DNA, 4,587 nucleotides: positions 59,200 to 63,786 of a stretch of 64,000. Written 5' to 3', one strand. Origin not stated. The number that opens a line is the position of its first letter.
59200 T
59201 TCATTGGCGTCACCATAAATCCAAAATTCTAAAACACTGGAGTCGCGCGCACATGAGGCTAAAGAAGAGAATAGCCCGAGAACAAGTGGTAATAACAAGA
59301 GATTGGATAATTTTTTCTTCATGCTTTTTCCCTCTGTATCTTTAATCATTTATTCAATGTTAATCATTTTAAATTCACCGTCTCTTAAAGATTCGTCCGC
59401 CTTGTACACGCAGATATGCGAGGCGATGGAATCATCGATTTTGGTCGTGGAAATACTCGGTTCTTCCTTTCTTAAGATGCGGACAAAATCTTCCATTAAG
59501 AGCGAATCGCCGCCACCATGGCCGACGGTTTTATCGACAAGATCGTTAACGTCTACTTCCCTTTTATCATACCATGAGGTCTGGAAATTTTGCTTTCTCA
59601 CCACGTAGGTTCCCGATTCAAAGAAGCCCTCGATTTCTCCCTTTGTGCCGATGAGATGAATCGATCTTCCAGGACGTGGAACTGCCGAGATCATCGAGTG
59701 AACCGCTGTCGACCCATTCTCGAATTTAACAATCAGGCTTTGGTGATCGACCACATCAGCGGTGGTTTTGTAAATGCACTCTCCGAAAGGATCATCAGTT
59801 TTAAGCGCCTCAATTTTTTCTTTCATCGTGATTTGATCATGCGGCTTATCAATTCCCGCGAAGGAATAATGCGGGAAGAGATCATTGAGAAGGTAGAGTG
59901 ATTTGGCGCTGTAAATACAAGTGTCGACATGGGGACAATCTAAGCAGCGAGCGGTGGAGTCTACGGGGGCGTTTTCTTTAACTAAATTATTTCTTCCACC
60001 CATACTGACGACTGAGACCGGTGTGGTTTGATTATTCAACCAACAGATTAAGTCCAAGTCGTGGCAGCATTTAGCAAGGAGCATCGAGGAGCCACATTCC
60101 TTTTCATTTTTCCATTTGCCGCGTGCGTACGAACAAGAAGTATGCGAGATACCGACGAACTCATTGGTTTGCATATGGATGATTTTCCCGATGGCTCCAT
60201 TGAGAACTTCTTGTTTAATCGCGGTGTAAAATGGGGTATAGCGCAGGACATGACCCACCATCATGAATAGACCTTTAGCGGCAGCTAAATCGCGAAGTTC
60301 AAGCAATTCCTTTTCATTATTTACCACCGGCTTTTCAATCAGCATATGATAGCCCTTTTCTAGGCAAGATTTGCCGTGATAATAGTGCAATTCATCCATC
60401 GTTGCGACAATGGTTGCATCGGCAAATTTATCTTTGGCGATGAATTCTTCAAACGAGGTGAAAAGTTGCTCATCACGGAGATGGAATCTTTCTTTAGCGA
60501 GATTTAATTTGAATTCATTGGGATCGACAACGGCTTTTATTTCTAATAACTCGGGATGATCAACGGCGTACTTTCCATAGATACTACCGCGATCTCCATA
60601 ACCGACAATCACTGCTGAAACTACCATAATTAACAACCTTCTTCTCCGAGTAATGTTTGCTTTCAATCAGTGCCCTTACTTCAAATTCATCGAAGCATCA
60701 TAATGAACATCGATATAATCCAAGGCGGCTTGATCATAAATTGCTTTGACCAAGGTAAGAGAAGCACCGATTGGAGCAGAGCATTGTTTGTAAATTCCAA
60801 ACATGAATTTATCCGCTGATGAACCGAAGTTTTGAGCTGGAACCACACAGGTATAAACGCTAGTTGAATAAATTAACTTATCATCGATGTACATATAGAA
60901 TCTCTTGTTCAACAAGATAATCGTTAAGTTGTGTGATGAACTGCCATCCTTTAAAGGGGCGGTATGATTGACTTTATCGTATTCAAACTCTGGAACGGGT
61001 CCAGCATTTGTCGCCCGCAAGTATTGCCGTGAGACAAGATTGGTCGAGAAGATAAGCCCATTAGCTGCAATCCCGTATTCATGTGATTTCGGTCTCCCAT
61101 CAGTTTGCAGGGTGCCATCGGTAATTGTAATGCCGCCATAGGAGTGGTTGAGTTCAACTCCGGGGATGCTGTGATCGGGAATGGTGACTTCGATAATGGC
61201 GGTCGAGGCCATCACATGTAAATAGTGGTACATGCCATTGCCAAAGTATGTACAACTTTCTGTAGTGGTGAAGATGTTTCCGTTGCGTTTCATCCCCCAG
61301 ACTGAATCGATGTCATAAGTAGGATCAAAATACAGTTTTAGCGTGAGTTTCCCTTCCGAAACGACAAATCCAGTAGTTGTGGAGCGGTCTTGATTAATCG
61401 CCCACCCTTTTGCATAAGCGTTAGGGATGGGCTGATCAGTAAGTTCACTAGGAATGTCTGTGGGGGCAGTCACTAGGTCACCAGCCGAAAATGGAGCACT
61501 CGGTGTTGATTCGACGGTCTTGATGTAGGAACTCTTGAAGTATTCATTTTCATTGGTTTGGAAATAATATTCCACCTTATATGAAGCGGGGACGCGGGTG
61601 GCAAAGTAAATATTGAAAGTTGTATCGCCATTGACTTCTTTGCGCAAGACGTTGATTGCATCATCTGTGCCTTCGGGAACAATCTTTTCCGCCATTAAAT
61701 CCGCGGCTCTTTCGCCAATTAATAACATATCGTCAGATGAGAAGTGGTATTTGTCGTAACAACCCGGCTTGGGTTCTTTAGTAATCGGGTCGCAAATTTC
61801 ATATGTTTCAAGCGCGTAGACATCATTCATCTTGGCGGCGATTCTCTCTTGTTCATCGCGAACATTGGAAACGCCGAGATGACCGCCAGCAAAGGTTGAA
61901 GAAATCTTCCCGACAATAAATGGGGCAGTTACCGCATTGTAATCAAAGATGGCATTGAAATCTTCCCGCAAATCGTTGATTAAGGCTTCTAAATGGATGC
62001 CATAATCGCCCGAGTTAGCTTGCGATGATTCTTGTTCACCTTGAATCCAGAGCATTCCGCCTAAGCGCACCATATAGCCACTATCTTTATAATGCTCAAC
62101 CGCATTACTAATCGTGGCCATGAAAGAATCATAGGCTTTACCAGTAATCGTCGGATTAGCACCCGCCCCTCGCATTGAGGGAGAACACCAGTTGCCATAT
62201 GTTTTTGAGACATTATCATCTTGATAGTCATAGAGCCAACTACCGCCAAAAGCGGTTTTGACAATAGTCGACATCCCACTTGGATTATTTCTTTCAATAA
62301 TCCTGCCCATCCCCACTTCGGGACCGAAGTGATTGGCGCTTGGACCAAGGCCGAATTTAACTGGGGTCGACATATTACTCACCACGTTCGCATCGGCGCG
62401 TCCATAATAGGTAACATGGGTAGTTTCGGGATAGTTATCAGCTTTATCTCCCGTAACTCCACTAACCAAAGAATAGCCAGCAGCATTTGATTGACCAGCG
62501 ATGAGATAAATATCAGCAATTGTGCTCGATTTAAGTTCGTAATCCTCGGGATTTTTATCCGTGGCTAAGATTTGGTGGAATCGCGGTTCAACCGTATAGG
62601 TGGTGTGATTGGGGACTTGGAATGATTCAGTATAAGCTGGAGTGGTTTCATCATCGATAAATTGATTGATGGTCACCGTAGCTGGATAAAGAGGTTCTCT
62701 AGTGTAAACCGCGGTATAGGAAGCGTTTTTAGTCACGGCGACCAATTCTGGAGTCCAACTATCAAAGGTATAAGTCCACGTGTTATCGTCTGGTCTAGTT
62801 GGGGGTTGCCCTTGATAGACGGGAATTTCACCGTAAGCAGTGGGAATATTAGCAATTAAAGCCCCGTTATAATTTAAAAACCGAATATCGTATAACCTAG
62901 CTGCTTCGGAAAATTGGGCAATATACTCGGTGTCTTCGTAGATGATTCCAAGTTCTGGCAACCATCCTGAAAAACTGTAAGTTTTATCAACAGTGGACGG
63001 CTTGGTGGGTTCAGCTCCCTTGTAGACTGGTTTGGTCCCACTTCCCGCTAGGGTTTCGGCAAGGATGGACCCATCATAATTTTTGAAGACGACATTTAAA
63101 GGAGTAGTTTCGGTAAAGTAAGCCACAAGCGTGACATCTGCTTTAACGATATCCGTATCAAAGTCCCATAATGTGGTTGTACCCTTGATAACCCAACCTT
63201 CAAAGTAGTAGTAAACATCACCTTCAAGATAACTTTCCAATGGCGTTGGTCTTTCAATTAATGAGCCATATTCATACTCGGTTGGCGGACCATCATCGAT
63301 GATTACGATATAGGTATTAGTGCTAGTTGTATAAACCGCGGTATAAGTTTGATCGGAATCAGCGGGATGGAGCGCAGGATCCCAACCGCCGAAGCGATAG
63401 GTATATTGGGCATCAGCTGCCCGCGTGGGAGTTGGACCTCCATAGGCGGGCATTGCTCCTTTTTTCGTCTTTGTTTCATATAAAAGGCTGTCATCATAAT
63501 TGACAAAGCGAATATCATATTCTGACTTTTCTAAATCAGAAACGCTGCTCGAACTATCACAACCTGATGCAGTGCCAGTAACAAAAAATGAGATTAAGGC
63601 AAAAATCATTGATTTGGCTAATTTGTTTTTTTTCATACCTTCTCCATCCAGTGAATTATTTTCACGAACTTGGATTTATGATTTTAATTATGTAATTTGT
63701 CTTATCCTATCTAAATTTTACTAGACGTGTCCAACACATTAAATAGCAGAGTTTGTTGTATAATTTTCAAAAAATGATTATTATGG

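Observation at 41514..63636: About 20-kb leftward glycan cluster pairing surface esterase/GH lipoproteins with cytoplasmic GH2, a beta-propeller GH, a BNR protein, SGNH esterases, glcK and manA, consistent with an acetylated (gluco/galacto)mannan or host-glycan system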

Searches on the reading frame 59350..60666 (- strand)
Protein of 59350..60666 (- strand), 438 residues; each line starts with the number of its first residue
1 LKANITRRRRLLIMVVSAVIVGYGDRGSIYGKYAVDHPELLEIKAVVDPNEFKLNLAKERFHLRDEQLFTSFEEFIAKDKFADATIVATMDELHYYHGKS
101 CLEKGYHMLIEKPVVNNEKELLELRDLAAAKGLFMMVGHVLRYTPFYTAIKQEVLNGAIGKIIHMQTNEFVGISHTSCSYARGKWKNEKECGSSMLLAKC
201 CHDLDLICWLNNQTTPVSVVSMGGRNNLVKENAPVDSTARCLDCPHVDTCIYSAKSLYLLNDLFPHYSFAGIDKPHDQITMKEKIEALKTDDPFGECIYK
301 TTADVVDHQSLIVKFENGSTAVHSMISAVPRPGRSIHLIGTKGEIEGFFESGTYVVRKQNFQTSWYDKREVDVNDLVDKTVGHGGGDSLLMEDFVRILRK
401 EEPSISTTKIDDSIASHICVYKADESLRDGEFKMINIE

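Call 4: search_protein_families(library=pfam, proteins=[window:59350-60666:-], max_evalue=0.01)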
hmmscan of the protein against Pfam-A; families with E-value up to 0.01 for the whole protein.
window:59350-60666:- (438 aa): 5 families
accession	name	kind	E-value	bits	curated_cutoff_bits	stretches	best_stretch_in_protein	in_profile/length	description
PF01408.29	GFO_IDH_MocA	-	1.2e-16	61.9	24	1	18-139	3-120/120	Oxidoreductase family, NAD-binding Rossmann fold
PF22725.1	GFO_IDH_MocA_C3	-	5.2e-13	49.5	27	2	147-239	1-86/124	GFO/IDH/MocA C-terminal domain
PF02894.22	GFO_IDH_MocA_C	-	3.5e-10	40.5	22.9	1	151-407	1-192/218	Oxidoreductase family, C-terminal alpha/beta domain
PF20380.3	DUF6675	-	0.0057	16.3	27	0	272-331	141-198/254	Family of unknown function (DUF6675)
PF22685.1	Gal80p_C-like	-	0.0059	17.2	29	0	148-212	4-68/152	Gal80p, C-terminal domain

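Call 44: search_solved_structures(query=window:59350-60666:-, max_evalue=0.001)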
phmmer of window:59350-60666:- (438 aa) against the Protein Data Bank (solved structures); distinct sequences matched with E-value up to 0.001: 52.
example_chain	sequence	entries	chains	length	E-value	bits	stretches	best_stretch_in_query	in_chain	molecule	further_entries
3e18_A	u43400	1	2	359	3.2e-13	52.8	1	18-213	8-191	oxidoreductase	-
3gfg_A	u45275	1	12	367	4.1e-10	42.5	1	9-225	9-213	Uncharacterized oxidoreductase yvaA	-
3gdo_A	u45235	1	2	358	1.4e-09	40.8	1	16-225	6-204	Uncharacterized oxidoreductase yvaA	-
6jw6_A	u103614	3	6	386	2.2e-09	40.1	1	18-215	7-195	Dehydrogenase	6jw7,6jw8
8qc2_A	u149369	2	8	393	2.9e-09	39.7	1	43-226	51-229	Gfo/Idh/MocA family oxidoreductase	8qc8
3e9m_A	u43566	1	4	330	4.4e-09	39.1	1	68-182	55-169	Oxidoreductase, Gfo/Idh/MocA family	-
3evn_A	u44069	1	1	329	8.2e-09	38.2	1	60-177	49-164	Oxidoreductase, Gfo/Idh/MocA family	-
4koa_A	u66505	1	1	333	8.7e-09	38.2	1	70-230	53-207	1,5-anhydro-D-fructose reductase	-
3fhl_A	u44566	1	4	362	1.1e-08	37.8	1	16-205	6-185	Putative oxidoreductase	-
3cea_A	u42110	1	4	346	1.2e-08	37.7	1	17-219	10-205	Myo-inositol 2-dehydrogenase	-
2glx_A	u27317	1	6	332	3.1e-08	36.3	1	69-224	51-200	1,5-anhydro-D-fructose reductase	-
8tdi_L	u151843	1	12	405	6.4e-08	35.3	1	26-231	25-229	P2B11 Glucuronide-3-dehydrogenase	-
3moi_A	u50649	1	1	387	1.8e-07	33.9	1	20-214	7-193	Probable dehydrogenase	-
3q2i_A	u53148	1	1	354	2.5e-07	33.3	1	36-222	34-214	dehydrogenase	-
1zh8_A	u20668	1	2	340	4.9e-07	32.4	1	64-189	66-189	oxidoreductase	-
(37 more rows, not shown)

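Call 45: search_protein_families(library=ncbifam, proteins=[window:59350-60666:-], max_evalue=0.001)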
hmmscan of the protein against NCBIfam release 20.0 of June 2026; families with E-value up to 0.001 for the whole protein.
window:59350-60666:- (438 aa): 9 families
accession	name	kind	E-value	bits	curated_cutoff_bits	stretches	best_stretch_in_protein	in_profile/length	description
TIGR04380.1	myo_inos_iolG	equivalog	3.9e-18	65.4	355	1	18-225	4-198/330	inositol 2-dehydrogenase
NF040723.1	UDP-GlcNAcDh_Arch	equivalog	7.9e-17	61.7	450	1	20-173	5-151/302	UDP-N-acetylglucosamine 3-dehydrogenase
NF052479.1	LevoglcsnDh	equivalog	3.4e-10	39.2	650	1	42-220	37-211/386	levoglucosan dehydrogenase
NF007574.0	PRK10206.1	equivalog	7.5e-09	35.1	352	1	66-166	50-150/345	oxidoreductase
NF008607.0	PRK11579.1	subfamily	3.9e-08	32.7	330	1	78-211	61-189/346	oxidoreductase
NF041392.1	XylDh_Gfo6_Halo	equivalog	2e-07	30.2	350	1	34-168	35-169/350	D-xylose 1-dehydrogenase Gfo6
NF058563.1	BT_2159_fam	equivalog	6.5e-06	25.4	650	1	19-164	4-145/350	disaccharide 3-dehydrogenase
NF052679.1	InsChiInosDhIolG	equivalog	1.4e-05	24.3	540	1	41-166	28-152/343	bifunctional inositol 2-dehydrogenase/D-chiro-inositol 1-dehydrogenase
NF058561.1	BT_2158_fam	equivalog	0.00027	19.6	750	1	79-166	94-181/487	glycoside 3-dehydrogenase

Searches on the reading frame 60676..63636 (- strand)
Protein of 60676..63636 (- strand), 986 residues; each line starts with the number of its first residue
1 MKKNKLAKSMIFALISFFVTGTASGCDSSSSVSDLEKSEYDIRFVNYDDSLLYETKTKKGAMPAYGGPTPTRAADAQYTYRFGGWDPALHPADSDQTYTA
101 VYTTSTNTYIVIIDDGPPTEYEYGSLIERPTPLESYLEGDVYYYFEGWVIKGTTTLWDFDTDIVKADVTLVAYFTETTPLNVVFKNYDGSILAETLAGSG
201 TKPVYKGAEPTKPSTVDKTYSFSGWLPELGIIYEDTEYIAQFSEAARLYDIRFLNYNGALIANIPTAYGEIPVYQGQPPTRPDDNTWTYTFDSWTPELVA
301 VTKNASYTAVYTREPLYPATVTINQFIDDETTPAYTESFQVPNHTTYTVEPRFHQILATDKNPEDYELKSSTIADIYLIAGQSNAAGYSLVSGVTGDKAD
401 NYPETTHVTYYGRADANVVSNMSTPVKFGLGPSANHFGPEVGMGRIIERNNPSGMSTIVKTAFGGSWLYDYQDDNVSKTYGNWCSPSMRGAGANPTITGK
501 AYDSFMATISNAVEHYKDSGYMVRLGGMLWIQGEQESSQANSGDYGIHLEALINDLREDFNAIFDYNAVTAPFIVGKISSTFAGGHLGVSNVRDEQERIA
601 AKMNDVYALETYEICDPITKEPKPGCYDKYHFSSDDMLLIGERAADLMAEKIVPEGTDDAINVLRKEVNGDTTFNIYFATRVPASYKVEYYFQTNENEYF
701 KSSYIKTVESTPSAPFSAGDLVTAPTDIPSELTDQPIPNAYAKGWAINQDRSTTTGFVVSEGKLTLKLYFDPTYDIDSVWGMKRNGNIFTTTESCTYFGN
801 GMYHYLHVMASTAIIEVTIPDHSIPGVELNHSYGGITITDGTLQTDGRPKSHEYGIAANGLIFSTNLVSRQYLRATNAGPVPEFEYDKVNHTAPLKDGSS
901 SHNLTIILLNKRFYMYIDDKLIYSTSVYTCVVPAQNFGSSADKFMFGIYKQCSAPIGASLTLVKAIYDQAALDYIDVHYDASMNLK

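Call 4: search_protein_families(library=pfam, proteins=[window:60676-63636:-], max_evalue=0.01)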
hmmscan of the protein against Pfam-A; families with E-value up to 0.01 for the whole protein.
window:60676-63636:- (986 aa): 1 family
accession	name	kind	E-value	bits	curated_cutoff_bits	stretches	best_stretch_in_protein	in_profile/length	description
PF03629.24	SASA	-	3.5e-20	73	24.8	1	375-648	3-224/226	Carbohydrate esterase, sialic acid-specific acetylesterase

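Call 38: search_protein_families(library=pfam, proteins=[window:60676-63636:-], max_evalue=5)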
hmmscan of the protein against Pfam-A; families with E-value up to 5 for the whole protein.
window:60676-63636:- (986 aa): 2 families
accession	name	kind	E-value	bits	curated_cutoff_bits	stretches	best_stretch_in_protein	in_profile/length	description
PF03629.24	SASA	-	3.5e-20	73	24.8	1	375-648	3-224/226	Carbohydrate esterase, sialic acid-specific acetylesterase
PF18780.6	HNH_repeat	-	0.55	11.1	26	1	69-92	20-51/54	Homing endonuclease associated repeat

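Call 45: search_protein_families(library=ncbifam, proteins=[window:60676-63636:-], max_evalue=0.001)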
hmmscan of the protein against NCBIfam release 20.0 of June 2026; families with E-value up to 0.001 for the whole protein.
window:60676-63636:- (986 aa): 0 families
